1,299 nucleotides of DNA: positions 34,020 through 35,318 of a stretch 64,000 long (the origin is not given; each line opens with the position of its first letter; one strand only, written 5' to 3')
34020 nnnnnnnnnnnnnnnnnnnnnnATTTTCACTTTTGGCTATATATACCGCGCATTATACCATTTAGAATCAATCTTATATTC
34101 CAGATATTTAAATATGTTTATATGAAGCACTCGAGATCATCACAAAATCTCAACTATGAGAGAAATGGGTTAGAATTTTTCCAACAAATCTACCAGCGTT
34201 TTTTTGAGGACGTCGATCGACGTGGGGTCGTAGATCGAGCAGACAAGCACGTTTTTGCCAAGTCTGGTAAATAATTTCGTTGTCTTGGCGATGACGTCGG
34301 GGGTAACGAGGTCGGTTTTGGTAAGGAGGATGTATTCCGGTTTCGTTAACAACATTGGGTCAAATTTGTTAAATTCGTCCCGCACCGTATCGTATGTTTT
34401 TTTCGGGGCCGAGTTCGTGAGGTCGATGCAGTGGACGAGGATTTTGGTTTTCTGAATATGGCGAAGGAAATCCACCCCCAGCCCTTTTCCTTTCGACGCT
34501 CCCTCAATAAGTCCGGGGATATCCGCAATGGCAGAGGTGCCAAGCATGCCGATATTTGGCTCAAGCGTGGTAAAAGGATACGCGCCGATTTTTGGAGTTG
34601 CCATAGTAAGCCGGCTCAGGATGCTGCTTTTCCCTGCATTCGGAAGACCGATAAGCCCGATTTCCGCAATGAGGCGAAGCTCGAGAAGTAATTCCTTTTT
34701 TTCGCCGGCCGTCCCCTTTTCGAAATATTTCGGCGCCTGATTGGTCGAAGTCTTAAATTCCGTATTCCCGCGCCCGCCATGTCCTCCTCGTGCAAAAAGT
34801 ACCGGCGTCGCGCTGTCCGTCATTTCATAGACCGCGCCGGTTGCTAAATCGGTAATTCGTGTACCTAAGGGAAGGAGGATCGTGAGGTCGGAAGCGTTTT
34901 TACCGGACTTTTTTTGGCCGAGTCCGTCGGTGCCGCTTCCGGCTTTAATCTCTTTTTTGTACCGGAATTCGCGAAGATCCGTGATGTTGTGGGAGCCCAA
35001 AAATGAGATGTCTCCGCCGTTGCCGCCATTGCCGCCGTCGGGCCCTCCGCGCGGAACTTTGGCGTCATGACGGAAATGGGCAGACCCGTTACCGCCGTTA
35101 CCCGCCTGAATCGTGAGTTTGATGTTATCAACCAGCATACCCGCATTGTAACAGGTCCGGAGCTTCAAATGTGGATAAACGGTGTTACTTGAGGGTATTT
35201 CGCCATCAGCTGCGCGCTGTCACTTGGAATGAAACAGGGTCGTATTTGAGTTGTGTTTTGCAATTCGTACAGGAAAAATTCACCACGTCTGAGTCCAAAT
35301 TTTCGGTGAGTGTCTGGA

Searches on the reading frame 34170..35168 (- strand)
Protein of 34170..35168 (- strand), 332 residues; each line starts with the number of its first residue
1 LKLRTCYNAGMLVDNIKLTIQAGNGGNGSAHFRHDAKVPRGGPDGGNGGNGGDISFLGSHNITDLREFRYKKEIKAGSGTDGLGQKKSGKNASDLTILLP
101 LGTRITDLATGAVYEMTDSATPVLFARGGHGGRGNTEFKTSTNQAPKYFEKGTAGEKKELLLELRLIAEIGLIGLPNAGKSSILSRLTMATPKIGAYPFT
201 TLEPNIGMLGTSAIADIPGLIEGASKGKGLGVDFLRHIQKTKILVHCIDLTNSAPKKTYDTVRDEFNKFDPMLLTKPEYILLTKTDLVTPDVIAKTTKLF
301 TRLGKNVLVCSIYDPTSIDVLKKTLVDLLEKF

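Call 26: find_related_loci(query=window:34170-35168:-, collection=metagenome_contigs, flank=8000)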
Query window:34170-35168:- (332 aa) in metagenome_contigs; peptide patterns used: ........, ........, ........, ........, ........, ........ (x = any residue, [..] = any of these).
381 stretches matched a pattern; 159 encode a relative of the query (tblastn E <= 1e-3); the best 80 are kept; 80 distinct loci.
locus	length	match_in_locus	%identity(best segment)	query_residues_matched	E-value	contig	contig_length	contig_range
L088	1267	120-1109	81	2-331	4e-169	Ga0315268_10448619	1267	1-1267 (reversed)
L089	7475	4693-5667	79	6-330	7e-152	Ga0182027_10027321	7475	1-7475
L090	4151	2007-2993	72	1-329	4e-149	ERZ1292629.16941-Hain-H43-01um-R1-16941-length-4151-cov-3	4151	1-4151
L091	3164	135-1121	72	1-329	8e-152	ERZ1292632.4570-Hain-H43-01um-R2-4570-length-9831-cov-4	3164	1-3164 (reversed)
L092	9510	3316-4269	69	5-322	2e-132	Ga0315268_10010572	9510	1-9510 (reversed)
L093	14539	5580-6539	69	1-320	6e-130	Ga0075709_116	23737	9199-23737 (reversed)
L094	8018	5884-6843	69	1-320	5e-130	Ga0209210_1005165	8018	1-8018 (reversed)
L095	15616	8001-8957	64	8-326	2e-124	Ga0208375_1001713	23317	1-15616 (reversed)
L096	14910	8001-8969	64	7-329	3e-123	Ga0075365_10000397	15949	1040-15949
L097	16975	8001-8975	64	7-331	4e-123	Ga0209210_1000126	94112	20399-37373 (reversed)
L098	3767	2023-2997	62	6-330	5e-125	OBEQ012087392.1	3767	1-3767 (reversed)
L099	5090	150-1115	62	6-327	1e-122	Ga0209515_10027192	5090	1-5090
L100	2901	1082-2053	63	7-330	2e-126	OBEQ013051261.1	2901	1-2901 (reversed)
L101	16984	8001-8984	64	3-329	1e-121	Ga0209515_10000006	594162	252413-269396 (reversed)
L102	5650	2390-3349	64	6-325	2e-121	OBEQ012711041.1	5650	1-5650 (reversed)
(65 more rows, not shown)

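Call 86: list_cluster_members(proteins=[window:34170-35168:-, window:27719-28891:+, window:17601-20996:-, window:36599-37921:-, window:29088-30152:-])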
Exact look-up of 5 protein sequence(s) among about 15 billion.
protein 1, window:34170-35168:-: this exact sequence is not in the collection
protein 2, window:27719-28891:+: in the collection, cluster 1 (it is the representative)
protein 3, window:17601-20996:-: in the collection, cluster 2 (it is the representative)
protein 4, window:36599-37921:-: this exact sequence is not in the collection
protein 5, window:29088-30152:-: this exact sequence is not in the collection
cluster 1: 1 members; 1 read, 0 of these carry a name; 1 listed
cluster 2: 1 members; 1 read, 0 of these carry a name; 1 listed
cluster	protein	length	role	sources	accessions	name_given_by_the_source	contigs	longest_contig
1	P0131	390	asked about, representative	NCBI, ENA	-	-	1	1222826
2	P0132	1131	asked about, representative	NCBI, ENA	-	-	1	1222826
